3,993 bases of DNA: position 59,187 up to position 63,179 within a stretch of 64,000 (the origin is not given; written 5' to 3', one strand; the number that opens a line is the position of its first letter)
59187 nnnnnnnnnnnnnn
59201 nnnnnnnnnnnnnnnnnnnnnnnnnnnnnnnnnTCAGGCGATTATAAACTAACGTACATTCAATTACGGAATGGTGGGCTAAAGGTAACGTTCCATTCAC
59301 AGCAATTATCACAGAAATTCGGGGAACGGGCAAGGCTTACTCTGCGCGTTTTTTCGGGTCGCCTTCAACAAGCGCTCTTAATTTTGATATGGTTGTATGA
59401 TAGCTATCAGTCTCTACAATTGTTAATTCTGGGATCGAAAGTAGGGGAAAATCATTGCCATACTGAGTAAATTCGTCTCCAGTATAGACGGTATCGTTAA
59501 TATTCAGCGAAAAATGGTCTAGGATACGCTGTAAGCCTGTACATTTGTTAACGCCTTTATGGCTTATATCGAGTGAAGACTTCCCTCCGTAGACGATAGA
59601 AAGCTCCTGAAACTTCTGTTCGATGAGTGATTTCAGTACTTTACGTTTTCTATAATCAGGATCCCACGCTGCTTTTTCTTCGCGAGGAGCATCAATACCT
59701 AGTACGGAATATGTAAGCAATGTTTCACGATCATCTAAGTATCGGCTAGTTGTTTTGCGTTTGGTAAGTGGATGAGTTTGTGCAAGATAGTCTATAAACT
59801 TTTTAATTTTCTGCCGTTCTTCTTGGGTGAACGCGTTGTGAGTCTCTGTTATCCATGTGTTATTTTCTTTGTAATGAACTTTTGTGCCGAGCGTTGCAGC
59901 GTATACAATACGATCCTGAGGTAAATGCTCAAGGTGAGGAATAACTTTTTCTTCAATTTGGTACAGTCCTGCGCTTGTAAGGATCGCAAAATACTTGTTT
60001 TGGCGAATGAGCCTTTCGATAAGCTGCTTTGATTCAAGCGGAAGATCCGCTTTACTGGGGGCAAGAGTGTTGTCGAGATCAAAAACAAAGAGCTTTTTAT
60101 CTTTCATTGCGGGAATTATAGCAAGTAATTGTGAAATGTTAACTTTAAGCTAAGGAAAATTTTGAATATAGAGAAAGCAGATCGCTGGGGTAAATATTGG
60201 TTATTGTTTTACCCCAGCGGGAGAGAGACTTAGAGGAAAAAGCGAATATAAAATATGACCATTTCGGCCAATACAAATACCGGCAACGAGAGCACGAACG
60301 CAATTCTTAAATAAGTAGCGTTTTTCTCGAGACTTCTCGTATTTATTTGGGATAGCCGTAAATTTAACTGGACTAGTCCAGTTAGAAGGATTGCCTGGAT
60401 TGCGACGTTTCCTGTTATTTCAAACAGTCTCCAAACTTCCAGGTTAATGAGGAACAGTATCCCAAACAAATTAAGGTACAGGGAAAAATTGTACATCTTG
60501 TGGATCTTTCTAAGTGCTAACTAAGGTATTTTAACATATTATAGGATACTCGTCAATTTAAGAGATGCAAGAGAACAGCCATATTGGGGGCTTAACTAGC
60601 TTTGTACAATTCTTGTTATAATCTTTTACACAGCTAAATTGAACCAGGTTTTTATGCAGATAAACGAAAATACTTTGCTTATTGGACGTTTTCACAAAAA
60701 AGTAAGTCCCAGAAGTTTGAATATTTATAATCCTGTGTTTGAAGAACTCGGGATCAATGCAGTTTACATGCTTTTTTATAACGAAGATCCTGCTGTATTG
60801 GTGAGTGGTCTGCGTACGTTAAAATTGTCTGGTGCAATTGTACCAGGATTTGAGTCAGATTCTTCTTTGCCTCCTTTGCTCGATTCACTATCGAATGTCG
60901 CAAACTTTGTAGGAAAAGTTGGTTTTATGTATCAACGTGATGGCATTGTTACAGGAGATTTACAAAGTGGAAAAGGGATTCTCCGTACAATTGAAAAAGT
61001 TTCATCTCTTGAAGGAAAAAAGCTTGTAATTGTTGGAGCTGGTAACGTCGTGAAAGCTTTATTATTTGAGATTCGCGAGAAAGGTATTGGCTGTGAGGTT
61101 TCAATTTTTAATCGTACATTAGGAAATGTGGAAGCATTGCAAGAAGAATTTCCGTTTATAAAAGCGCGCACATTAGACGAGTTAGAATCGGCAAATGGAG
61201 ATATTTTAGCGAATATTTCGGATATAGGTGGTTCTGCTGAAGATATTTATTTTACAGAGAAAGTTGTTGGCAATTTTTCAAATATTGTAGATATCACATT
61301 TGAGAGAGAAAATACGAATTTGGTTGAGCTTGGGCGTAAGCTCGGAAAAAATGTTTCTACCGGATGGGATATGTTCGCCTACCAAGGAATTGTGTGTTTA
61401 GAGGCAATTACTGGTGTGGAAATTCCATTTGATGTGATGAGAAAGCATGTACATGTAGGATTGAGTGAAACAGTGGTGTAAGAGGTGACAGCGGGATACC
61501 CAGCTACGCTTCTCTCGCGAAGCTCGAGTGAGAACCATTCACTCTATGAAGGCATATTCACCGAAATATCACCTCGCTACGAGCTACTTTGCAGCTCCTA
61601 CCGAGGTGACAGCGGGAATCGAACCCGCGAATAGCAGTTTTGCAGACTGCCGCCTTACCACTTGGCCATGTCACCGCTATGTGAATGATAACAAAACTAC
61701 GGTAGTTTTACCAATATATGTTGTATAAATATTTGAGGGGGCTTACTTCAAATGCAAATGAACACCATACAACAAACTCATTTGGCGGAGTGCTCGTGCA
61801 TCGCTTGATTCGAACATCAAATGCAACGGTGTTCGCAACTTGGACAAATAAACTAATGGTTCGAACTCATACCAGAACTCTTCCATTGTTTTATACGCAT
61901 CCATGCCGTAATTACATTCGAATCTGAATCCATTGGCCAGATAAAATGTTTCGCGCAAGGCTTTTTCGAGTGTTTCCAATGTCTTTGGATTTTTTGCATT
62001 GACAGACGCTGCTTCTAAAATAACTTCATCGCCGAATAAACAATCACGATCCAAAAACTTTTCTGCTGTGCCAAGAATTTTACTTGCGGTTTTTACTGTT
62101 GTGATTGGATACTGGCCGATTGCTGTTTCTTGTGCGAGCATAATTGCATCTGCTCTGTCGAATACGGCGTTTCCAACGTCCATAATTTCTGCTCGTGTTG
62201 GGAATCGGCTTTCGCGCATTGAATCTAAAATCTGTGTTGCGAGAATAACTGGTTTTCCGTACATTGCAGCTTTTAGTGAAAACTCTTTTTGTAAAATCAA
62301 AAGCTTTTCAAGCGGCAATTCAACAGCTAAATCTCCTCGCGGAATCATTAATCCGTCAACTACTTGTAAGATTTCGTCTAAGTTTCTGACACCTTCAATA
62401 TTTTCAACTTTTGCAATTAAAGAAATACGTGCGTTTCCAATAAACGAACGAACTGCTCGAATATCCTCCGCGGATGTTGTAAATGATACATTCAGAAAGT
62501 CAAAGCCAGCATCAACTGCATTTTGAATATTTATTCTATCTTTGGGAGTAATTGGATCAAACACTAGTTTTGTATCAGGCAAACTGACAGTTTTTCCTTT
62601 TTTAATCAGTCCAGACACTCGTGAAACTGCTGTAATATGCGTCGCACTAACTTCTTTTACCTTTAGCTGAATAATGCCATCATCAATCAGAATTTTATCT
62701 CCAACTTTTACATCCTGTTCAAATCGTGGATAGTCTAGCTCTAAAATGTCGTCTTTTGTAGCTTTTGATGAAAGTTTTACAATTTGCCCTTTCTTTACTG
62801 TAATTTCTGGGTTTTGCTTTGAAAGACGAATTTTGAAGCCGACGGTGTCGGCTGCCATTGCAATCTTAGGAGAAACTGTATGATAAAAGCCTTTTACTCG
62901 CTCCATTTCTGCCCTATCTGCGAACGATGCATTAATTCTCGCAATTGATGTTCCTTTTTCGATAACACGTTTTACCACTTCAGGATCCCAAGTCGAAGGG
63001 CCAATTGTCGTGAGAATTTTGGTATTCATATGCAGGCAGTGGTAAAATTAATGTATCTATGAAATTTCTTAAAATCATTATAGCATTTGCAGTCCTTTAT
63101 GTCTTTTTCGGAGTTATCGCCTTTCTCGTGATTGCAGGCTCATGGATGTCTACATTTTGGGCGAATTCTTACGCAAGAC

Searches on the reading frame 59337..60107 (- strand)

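Call 7: search_protein_families(library=pfam, proteins=[window:59337-60107:-], max_evalue=0.001)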
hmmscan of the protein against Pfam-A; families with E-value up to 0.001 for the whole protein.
window:59337-60107:- (256 aa): 3 families
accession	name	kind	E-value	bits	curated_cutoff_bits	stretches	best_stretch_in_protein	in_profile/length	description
PF08282.18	Hydrolase_3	-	1.7e-15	57.9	20.9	1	7-224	1-220/255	haloacid dehalogenase-like hydrolase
PF03332.19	PMM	-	8.1e-08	32.8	22.4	1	76-244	47-216/221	Eukaryotic phosphomannomutase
PF05116.19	S6PP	-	3.8e-07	30.4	20.3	0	4-103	2-99/247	Sucrose-6F-phosphate phosphohydrolase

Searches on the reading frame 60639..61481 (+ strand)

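Call 7: search_protein_families(library=pfam, proteins=[window:60639-61481:+], max_evalue=0.001)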
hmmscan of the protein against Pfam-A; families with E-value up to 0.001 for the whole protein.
window:60639-61481:+ (280 aa): 2 families
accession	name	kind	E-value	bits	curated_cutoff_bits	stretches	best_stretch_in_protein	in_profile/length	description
PF01488.26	Shikimate_DH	-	1.2e-06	29.1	24.3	1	120-185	6-72/138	Shikimate / quinate 5-dehydrogenase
PF18317.6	SDH_C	-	0.00012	22.2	25.8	1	242-271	1-30/31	Shikimate 5'-dehydrogenase C-terminal domain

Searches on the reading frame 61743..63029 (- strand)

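Call 21: search_protein_families(library=pfam, proteins=[window:61743-63029:-], max_evalue=0.01)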
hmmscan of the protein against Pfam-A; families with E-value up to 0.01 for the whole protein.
window:61743-63029:- (428 aa): 2 families
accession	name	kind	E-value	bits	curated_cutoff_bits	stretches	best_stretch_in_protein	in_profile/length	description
PF00224.27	PK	-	8.9e-85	285.1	30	1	2-312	3-328/328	Pyruvate kinase, barrel domain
PF03328.21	HpcH_HpaI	-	0.00023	20.9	25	1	168-236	78-156/221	HpcH/HpaI aldolase/citrate lyase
